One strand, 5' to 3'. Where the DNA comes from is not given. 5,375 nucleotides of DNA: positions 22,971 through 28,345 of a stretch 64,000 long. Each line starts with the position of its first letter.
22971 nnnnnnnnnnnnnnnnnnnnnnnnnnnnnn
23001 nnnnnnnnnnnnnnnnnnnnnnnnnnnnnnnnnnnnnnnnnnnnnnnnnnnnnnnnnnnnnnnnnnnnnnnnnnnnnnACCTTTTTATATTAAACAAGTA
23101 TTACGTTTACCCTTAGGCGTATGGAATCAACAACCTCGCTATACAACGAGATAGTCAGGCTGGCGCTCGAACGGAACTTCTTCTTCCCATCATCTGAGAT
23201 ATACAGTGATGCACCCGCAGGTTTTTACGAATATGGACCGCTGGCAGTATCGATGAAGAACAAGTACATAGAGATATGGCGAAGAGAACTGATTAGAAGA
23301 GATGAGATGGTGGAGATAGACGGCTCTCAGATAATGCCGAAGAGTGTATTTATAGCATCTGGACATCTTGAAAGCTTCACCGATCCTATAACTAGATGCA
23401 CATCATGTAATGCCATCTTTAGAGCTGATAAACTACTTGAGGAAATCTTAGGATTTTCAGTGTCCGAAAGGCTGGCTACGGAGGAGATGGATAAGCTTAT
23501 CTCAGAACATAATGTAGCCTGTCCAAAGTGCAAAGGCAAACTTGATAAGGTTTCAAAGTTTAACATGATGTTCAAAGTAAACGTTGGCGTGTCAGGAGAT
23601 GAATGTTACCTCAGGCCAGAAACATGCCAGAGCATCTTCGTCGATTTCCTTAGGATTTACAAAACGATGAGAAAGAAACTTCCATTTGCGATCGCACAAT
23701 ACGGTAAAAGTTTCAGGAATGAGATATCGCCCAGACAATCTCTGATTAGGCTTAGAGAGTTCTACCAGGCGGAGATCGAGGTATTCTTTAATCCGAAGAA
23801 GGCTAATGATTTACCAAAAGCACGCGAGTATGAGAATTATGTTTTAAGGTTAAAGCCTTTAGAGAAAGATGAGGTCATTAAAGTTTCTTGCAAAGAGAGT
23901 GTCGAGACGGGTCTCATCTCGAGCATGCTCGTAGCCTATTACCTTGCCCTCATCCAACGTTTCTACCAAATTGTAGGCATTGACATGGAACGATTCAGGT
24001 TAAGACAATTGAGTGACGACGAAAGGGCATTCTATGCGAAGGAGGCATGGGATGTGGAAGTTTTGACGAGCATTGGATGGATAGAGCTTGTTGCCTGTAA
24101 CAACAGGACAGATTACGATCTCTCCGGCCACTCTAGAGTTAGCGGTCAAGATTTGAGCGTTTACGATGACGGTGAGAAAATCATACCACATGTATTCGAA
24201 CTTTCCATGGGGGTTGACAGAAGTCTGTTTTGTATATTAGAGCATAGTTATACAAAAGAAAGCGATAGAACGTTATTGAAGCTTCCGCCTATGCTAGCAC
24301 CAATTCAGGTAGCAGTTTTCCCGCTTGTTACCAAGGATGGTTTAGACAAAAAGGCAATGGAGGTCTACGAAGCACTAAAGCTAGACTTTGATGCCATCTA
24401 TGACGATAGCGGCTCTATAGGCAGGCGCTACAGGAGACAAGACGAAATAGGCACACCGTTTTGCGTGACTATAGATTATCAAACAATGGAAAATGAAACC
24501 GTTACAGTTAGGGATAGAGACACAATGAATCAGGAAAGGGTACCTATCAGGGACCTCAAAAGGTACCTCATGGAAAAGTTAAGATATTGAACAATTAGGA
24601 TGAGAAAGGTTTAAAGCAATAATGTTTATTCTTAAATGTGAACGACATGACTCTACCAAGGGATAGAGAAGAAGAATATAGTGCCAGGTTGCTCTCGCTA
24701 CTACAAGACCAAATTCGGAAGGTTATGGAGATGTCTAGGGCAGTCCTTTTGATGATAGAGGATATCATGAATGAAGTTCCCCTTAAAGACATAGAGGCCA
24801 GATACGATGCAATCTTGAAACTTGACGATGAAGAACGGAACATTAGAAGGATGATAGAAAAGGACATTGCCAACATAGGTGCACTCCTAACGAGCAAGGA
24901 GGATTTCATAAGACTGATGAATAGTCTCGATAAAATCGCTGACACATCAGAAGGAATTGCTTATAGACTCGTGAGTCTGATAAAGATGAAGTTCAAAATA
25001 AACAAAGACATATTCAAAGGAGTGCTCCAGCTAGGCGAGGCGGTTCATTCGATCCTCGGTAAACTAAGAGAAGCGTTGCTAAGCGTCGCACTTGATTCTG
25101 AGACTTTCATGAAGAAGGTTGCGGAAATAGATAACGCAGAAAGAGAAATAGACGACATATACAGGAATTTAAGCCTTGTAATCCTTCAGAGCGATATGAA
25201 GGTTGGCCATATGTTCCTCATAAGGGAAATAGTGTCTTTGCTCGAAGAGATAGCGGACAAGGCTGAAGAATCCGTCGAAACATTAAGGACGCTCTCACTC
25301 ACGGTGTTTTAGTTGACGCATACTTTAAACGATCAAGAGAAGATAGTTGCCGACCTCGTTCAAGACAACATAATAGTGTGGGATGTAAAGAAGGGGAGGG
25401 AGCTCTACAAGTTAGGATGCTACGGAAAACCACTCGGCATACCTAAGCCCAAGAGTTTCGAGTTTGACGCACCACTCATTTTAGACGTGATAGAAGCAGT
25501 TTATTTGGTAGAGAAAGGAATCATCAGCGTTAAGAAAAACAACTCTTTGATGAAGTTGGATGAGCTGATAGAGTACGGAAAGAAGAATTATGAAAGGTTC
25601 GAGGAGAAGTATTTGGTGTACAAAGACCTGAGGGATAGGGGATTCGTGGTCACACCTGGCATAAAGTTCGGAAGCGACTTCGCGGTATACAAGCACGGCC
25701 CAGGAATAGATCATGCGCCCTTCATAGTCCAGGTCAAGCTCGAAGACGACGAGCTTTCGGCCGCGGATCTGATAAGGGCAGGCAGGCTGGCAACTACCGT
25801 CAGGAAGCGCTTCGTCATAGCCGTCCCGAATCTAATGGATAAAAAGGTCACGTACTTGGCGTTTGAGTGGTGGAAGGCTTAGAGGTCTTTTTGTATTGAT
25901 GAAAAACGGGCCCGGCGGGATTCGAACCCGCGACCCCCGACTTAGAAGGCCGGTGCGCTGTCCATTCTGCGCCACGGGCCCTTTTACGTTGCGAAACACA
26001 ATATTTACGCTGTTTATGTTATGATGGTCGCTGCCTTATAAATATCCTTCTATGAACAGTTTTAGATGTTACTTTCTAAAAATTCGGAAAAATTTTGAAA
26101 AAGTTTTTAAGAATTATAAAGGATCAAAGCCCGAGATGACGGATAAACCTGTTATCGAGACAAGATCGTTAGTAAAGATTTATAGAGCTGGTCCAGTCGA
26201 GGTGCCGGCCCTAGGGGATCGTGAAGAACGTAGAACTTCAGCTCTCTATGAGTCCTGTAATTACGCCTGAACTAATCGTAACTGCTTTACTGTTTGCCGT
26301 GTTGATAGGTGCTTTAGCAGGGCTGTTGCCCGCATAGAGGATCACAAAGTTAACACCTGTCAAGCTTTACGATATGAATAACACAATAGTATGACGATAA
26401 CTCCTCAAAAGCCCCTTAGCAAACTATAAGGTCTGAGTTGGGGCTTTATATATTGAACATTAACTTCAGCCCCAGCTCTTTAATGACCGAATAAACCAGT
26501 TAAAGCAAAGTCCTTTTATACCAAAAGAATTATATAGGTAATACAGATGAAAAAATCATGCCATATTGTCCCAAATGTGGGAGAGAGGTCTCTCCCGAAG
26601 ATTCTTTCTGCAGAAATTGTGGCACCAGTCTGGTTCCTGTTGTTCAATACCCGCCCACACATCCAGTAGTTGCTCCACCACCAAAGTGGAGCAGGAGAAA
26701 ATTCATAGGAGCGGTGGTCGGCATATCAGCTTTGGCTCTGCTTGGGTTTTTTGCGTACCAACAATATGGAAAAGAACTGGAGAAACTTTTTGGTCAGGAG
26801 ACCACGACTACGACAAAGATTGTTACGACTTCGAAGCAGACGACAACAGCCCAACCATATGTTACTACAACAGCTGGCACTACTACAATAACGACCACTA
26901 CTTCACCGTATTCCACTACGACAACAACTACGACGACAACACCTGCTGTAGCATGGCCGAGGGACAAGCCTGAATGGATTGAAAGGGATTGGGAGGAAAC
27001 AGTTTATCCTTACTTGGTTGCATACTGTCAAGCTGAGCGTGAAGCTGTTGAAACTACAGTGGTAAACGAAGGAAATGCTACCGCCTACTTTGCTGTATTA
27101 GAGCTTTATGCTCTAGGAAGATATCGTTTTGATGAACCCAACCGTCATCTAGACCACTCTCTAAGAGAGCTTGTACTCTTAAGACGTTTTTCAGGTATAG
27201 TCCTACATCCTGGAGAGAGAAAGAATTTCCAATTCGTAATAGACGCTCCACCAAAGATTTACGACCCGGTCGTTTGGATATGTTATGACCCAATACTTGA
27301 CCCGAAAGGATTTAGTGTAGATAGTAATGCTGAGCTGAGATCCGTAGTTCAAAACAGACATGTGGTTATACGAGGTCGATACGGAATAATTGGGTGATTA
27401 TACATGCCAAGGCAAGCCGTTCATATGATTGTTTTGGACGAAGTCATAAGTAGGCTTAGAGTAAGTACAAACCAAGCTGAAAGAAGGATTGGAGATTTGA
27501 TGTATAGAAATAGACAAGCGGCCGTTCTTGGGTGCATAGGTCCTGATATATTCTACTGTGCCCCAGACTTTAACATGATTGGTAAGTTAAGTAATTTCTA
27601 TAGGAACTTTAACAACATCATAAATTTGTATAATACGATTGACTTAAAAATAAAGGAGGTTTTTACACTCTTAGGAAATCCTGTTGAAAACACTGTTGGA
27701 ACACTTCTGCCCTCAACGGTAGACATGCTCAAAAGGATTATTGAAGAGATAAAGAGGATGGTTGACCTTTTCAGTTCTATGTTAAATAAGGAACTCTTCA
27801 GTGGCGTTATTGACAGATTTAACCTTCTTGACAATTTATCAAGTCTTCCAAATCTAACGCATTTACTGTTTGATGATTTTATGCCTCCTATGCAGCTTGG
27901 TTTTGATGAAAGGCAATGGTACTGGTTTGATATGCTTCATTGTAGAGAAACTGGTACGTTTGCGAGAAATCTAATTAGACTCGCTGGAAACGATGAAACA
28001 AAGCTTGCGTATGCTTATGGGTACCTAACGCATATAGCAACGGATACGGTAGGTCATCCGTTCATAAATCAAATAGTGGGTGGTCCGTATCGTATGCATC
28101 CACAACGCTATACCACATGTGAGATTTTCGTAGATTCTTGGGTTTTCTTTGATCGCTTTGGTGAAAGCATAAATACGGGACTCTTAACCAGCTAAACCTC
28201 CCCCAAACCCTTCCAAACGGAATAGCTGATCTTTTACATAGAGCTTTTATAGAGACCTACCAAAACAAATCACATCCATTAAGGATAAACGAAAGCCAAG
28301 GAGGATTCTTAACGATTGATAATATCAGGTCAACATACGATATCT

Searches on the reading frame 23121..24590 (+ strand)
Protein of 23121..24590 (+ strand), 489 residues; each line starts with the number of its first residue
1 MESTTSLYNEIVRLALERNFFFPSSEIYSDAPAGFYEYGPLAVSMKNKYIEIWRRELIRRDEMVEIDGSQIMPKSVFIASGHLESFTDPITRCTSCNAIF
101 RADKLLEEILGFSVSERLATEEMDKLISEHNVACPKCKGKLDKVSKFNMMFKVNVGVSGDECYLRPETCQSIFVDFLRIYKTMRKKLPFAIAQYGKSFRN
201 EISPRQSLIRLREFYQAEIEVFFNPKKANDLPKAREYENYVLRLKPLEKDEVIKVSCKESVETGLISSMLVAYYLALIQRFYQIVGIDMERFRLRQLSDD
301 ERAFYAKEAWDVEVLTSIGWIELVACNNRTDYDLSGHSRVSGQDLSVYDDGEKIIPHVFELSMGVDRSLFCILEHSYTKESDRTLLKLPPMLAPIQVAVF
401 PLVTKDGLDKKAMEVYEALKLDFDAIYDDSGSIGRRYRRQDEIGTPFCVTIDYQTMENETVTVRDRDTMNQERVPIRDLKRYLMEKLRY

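Call 83: search_protein_families(library=ncbifam, proteins=[window:23121-24590:+], max_evalue=0.01)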
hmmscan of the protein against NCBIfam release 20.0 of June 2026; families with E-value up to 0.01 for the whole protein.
window:23121-24590:+ (489 aa): 12 families
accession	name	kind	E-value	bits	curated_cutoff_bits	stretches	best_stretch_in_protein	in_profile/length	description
TIGR00389.1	glyS_dimeric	equivalog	2.8e-166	554.4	243.3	2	9-350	4-346/565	glycine--tRNA ligase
NF003211.1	PRK04173.1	equivalog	4.6e-166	553.2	312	1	9-483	2-454/454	glycine--tRNA ligase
NF011484.0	PRK14894.1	equivalog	1.1e-88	297.7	1050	4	380-487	420-537/539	glycine--tRNA ligase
NF006625.0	PRK09194.1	equivalog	2.7e-19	69.5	558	2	363-481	440-556/559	proline--tRNA ligase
NF008979.1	PRK12325.1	exception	7.4e-17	61.3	550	1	350-481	304-434/437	proline--tRNA ligase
TIGR00409.1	proS_fam_II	equivalog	1.9e-16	60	306.7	2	363-485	446-567/568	proline--tRNA ligase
TIGR00408.1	proS_fam_I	equivalog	4.1e-14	52.3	437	2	379-487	267-381/475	proline--tRNA ligase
NF003068.0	PRK03991.1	equivalog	1.6e-13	49.9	484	1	161-486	282-591/613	threonine--tRNA ligase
TIGR00418.1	thrS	equivalog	1.1e-12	47.7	383.65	2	365-481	451-559/565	threonine--tRNA ligase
TIGR00442.1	hisS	equivalog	9.7e-10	38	286.75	2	150-230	62-136/406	histidine--tRNA ligase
NF011500.0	PRK14938.1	equivalog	5.1e-05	22.4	362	1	366-483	250-363/387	Ser-tRNA(Thr) hydrolase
NF047912.1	ECs_2282_CxxC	subfamily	0.006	16.5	37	0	89-108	26-45/60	ECs_2282 family putative zinc-binding protein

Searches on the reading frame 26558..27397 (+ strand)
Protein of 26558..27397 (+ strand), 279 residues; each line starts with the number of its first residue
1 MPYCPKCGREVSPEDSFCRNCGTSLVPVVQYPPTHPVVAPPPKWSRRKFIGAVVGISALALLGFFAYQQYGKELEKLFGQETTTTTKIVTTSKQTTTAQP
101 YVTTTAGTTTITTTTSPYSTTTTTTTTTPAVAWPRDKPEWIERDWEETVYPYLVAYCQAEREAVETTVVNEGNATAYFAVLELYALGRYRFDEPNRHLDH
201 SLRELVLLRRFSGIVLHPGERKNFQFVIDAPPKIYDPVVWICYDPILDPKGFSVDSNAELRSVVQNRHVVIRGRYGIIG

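Call 90: search_protein_families(library=pfam, proteins=[window:26558-27397:+], max_evalue=0.00001)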
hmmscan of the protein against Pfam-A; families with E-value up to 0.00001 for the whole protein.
window:26558-27397:+ (279 aa): 2 families
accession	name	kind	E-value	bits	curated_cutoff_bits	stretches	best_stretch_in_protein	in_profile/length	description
PF13240.11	Zn_Ribbon_1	-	1e-08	35.2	25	1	3-25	1-23/23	zinc-ribbon domain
PF13248.11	Zn_ribbon_3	-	5e-06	26.2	27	1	3-23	4-24/26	zinc-ribbon domain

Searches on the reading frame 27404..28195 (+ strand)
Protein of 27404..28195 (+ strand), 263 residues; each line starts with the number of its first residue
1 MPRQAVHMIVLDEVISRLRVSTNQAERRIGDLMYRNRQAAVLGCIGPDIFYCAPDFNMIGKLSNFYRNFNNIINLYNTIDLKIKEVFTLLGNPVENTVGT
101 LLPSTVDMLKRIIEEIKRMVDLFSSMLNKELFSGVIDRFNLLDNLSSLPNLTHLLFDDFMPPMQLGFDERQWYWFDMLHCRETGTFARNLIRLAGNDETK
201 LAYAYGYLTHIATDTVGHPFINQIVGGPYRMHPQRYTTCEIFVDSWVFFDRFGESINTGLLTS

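Call 90: search_protein_families(library=pfam, proteins=[window:27404-28195:+], max_evalue=0.00001)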
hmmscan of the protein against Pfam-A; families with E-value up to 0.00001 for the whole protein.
window:27404-28195:+ (263 aa): 1 family
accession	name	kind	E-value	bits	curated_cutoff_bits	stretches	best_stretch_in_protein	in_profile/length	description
PF00882.24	Zn_dep_PLPC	-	7.1e-11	42.8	26.8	1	174-250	45-127/167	Zinc dependent phospholipase C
